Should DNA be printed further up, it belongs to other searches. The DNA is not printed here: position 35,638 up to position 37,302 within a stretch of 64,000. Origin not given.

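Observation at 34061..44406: DeoR-linked nine-gene catabolic locus mixing lower inositol-pathway enzymes with FucI-like, FGGY and GlcD/GlcF-like enzymes: an unassigned sugar or polyol pathway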

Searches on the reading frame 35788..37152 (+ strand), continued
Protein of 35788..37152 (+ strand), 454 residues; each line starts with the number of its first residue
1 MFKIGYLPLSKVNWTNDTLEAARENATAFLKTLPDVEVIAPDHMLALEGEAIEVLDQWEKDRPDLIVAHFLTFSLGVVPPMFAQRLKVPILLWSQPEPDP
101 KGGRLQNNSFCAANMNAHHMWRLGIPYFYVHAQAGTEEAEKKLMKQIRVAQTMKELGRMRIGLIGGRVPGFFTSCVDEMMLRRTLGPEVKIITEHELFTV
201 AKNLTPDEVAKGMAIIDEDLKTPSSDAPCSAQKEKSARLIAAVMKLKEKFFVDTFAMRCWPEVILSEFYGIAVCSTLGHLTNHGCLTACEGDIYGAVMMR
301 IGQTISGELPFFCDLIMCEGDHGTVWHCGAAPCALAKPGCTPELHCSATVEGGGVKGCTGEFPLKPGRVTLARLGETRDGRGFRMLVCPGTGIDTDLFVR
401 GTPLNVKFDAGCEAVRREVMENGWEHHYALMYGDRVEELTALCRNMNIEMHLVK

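Call 20: search_protein_families(library=pfam, proteins=[L004:12195-13922:+, L004:15558-17255:+, L008:11367-12764:+, L004:3185-5950:+, L004:6140-7147:+, L004:7107-8087:+, L008:18251-20710:+, L047:8288-9892:+, L044:12253-13359:+, L012:11367-12560:+])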
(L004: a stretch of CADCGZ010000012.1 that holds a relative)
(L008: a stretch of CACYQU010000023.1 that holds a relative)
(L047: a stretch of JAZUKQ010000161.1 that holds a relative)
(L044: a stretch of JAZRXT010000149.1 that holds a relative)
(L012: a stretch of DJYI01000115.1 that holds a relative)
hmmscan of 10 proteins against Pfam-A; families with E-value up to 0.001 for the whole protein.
L004:12195-13922:+ (575 aa): 3 families
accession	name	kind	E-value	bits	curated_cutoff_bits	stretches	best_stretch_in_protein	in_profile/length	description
PF02836.23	Glyco_hydro_2_C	-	7.5e-33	114.4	21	1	257-571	2-297/302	Glycosyl hydrolases family 2, TIM barrel domain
PF00703.27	Glyco_hydro_2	-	8.4e-05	23.7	23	1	179-254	31-109/109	Glycosyl hydrolases family 2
PF22612.2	GH113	-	0.00086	19.2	27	0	399-529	147-269/289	Glycoside Hydrolase Family 113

L004:15558-17255:+ (565 aa): 2 families
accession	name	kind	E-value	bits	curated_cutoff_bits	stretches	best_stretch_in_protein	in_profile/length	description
PF01055.32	Glyco_hydro_31_2nd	-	9.1e-19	68.4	23.5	1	170-466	20-325/328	Glycosyl hydrolases family 31 TIM-barrel domain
PF21365.3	Glyco_hydro_31_3rd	-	1.9e-09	38.3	24.4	1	477-534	1-61/87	Glycosyl hydrolase family 31 C-terminal domain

L008:11367-12764:+ (465 aa): 2 families
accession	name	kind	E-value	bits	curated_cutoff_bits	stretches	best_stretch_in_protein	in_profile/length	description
PF02055.22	Glyco_hydro_30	-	4.3e-38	131.7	23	1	65-388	4-344/348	Glycosyl hydrolase family 30 TIM-barrel domain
PF02057.21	Glyco_hydro_59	-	1e-07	32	27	1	70-314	10-220/294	Glycosyl hydrolase family 59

L004:3185-5950:+ (921 aa): 0 families

L004:6140-7147:+ (335 aa): 3 families
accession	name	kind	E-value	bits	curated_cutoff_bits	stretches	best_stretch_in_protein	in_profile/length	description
PF16363.11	GDP_Man_Dehyd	-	5.8e-145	483.3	27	1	5-318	1-332/332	GDP-mannose 4,6 dehydratase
PF01370.27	Epimerase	-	5.5e-71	239.2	20.9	1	4-249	1-238/240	NAD dependent epimerase/dehydratase family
PF04321.23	RmlD_sub_bind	-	1.6e-08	34.4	27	1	3-179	2-148/287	RmlD substrate binding domain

L004:7107-8087:+ (326 aa): 3 families
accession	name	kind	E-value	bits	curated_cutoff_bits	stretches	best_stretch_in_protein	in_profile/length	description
PF01370.27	Epimerase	-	2.7e-55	187.9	20.9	1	18-249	1-240/240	NAD dependent epimerase/dehydratase family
PF16363.11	GDP_Man_Dehyd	-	1.3e-11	45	27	1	51-310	59-331/332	GDP-mannose 4,6 dehydratase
PF04321.23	RmlD_sub_bind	-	1.2e-06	28.2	27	1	17-76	2-60/287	RmlD substrate binding domain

L008:18251-20710:+ (819 aa): 19 families
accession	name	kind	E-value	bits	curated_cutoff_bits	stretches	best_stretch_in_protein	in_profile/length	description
PF01266.30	DAO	-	1e-85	288.8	27.9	2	4-354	1-352/353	FAD dependent oxidoreductase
PF07992.20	Pyr_redox_2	-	8.3e-37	127.6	26.1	2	492-796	2-284/291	Pyridine nucleotide-disulphide oxidoreductase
PF13738.12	Pyr_redox_3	-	1.3e-20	74.3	30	2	544-787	75-305/305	Pyridine nucleotide-disulphide oxidoreductase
PF00070.33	Pyr_redox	-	1.8e-16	60.8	22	1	649-722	1-80/82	Pyridine nucleotide-disulphide oxidoreductase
PF04324.20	Fer2_BFD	-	4.2e-14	53.1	26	1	401-453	1-48/50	BFD-like [2Fe-2S] binding domain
PF13450.12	NAD_binding_8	-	4.9e-14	52.8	21.9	2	495-535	1-40/68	NAD(P)-binding Rossmann-like domain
PF00890.30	FAD_binding_2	-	1.3e-09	38.3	20.4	1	492-528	1-36/414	FAD binding domain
PF05834.18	Lycopene_cycl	-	5.9e-09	35.9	23.4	0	4-38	1-37/380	Lycopene cyclase protein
PF01946.23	Thi4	-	5.9e-08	32.7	26.2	0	491-528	18-55/235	Thi4 family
PF03486.20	HI0933_like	-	1.2e-07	31.9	50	1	492-528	2-37/244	HI0933-like protein Rossmann domain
PF12831.13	FAD_oxidored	-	2.1e-07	31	27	1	492-531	1-39/416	FAD dependent oxidoreductase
PF01494.25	FAD_binding_3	-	1.7e-06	28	22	0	491-524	2-34/349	FAD binding domain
PF02254.24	TrkA_N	-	2.8e-05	24.9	23.8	0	6-50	2-46/116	TrkA-N domain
PF13241.12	NAD_binding_7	-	0.00012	23.1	22.1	0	647-674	7-34/104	Putative NAD(P)-binding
PF02826.25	2-Hacid_dh_C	-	0.00023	21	25.1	0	646-681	35-70/178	D-isomer specific 2-hydroxyacid dehydrogenase, NAD binding domain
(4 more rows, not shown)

L047:8288-9892:+ (534 aa): 1 family
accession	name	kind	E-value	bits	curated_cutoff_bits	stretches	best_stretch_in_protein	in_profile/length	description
PF02836.23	Glyco_hydro_2_C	-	3.5e-31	108.9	21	1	217-528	2-294/302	Glycosyl hydrolases family 2, TIM barrel domain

L044:12253-13359:+ (368 aa): 1 family
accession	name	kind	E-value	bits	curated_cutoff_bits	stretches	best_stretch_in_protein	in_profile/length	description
PF01156.24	IU_nuc_hydro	-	2.9e-15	57.1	34.2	1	24-313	1-250/297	Inosine-uridine preferring nucleoside hydrolase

L012:11367-12560:+ (397 aa): 2 families
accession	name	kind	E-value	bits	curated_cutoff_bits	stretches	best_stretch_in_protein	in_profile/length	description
PF00295.23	Glyco_hydro_28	-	4e-18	66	22.9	1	90-210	51-167/324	Glycosyl hydrolases family 28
PF13229.12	Beta_helix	-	3.2e-05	24.1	25.9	0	138-202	73-134/158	Right handed beta helix region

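Call 23: search_protein_families(library=pfam, proteins=[L021:12996-14423:+, L031:2735-3565:+, L029:8160-9101:+, L044:8326-9957:+, L039:13373-15235:+, L039:11737-13407:+, L064:8369-9892:+, L029:5259-6512:+, L029:6512-7384:+, L076:6404-7894:+])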
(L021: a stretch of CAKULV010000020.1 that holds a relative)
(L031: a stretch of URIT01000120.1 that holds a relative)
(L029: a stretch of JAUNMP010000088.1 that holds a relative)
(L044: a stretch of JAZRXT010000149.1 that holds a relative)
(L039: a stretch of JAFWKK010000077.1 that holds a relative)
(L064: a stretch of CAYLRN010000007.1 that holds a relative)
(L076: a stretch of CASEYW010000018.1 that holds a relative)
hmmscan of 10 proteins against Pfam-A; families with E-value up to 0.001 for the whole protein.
L021:12996-14423:+ (475 aa): 3 families
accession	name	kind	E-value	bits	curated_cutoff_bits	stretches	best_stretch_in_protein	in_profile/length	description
PF01408.29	GFO_IDH_MocA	-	1.6e-14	55.1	24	1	47-182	2-119/120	Oxidoreductase family, NAD-binding Rossmann fold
PF19051.5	GFO_IDH_MocA_C2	-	2.7e-10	40.6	23.3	1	241-471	51-252/254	Oxidoreductase family, C-terminal alpha/beta domain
PF22725.1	GFO_IDH_MocA_C3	-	2.2e-06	28.1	27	1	265-307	31-73/124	GFO/IDH/MocA C-terminal domain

L031:2735-3565:+ (276 aa): 1 family
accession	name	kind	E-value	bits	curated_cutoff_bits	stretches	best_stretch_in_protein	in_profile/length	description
PF01553.26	Acyltransferase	-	8.1e-13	48.8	23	1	94-214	12-132/132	Acyltransferase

L029:8160-9101:+ (313 aa): 0 families

L044:8326-9957:+ (543 aa): 1 family
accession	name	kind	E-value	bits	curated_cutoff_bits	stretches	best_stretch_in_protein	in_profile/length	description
PF01261.30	AP_endonuc_2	-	1.4e-36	126.9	31.1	2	52-290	2-237/249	Xylose isomerase-like TIM barrel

L039:13373-15235:+ (620 aa): 4 families
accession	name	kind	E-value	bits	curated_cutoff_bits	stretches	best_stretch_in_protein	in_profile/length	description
PF02873.21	MurB_C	-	9.1e-22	77.6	27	1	531-617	9-97/99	UDP-N-acetylenolpyruvoylglucosamine reductase, C-terminal domain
PF02875.26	Mur_ligase_C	-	1.1e-18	68.7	28.4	1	278-403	1-127/127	Mur ligase, glutamate ligase domain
PF01225.30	Mur_ligase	-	3.3e-18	66.3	21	1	24-113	1-85/95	Mur ligase family, catalytic domain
PF08245.18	Mur_ligase_M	-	0.0007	20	24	0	123-144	1-22/200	Mur ligase middle domain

L039:11737-13407:+ (556 aa): 2 families
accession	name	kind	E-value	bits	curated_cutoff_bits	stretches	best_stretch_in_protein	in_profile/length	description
PF08903.17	DUF1846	-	1.5e-157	524.1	27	1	54-383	2-331/333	Domain of unknown function DUF1846, N-terminal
PF20921.3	DUF1846_C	-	4.8e-50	169.7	27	1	389-552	1-153/153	Domain of unknown function DUF1846, C-terminal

L064:8369-9892:+ (507 aa): 2 families
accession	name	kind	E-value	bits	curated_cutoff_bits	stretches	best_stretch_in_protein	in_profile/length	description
PF00149.33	Metallophos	-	2e-06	28.8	21.5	1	54-272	1-190/191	Calcineurin-like phosphoesterase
PF12850.12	Metallophos_2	-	1.4e-05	25.5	27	1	55-107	2-47/154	Calcineurin-like phosphoesterase superfamily domain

L029:5259-6512:+ (417 aa): 1 family
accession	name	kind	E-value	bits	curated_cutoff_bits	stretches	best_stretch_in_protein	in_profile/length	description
PF01136.24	Peptidase_U32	-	9.8e-70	234.9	22.4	1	95-318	15-232/233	Peptidase family U32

L029:6512-7384:+ (290 aa): 2 families
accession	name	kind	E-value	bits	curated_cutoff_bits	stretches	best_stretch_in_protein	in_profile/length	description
PF06750.18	A24_N_bact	-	1.3e-32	112.1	23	1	16-97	2-83/84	Bacterial Peptidase A24 N-terminal domain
PF01478.23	Peptidase_A24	-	1.8e-17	64.1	26.5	1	127-243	2-104/104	Type IV leader peptidase family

L076:6404-7894:+ (496 aa): 3 families
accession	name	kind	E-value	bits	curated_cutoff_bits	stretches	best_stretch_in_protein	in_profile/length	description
PF16499.11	Melibiase_2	-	1e-38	133.8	23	2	242-418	108-284/284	Alpha galactosidase A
PF17801.7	Melibiase_C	-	8.2e-09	35.9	22.9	1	430-493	2-70/71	Alpha galactosidase C-terminal beta sandwich domain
PF05345.18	He_PIG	-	0.00012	22.9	24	1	50-93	36-88/96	Putative Ig domain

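Call 25: search_solved_structures(query=window:35788-37149:+, max_evalue=0.01)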
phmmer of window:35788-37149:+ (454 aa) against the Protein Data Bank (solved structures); distinct sequences matched with E-value up to 0.01: 0.

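Call 59: search_dna_similar(query=window:35788-37149:+, collection=plasmids, mode=protein, max_evalue=1e-10, max_rows=25)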
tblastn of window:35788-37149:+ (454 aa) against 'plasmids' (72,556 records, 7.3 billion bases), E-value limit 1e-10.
Records with a match: 10; places in all: 10; records where one place covers at least 80% of the query: 10.
Best place of each record, by identity: <60% 10.
By first word of the organism name: Zymomonas 4; Listeria 2; Persicobacter 2; Candidatus 1; Deinococcus 1.
By predicted mobility (MOB-suite, as given by PLSDB): non-mobilizable 9; mobilizable 1.
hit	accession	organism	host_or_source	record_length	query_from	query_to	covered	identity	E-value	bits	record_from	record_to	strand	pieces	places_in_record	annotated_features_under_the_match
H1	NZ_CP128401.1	Candidatus Chlorohelix allophototropha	Single colony of Candidatus Chlorohelix ...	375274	2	450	99%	30.1%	1e-50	192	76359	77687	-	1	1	L-fucose/L-arabinose isomerase family protein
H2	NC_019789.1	Deinococcus peraridilitoris DSM 19664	-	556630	2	433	95%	27.2%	4e-18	95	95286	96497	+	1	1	L-fucose isomerase | carbohydrate ABC transporter permease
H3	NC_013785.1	Zymomonas mobilis subsp. mobilis ZM4 = ATCC 31821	-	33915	3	434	95%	27.0%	5e-32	137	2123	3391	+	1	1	L-fucose/L-arabinose isomerase family protein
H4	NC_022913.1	Zymomonas mobilis subsp. mobilis str. CP4 = NRRL B-14023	-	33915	3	434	95%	27.0%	5e-32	137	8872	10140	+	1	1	L-fucose/L-arabinose isomerase family protein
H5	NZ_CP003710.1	Zymomonas mobilis subsp. mobilis NRRL B-12526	-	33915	3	434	95%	27.0%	5e-32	137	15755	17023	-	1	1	L-fucose/L-arabinose isomerase family protein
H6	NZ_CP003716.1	Zymomonas mobilis subsp. mobilis str. CP4 = NRRL B-14023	-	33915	3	434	95%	27.0%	5e-32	137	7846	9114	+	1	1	L-fucose/L-arabinose isomerase family protein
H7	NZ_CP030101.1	Listeria monocytogenes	Environment,water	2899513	2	452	99%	23.4%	1e-12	78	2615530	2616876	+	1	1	none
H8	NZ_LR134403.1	Listeria monocytogenes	Homo sapiens,Vein blood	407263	2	452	99%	23.1%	2e-12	77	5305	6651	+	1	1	L-fucose/L-arabinose isomerase family protein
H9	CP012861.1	Persicobacter sp. JZB09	cell culture,soil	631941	52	448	87%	25.4%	2e-20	102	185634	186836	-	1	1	record has no annotation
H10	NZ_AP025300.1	Persicobacter psychrovividus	-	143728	37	449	91%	22.6%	1e-16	90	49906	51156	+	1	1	hypothetical protein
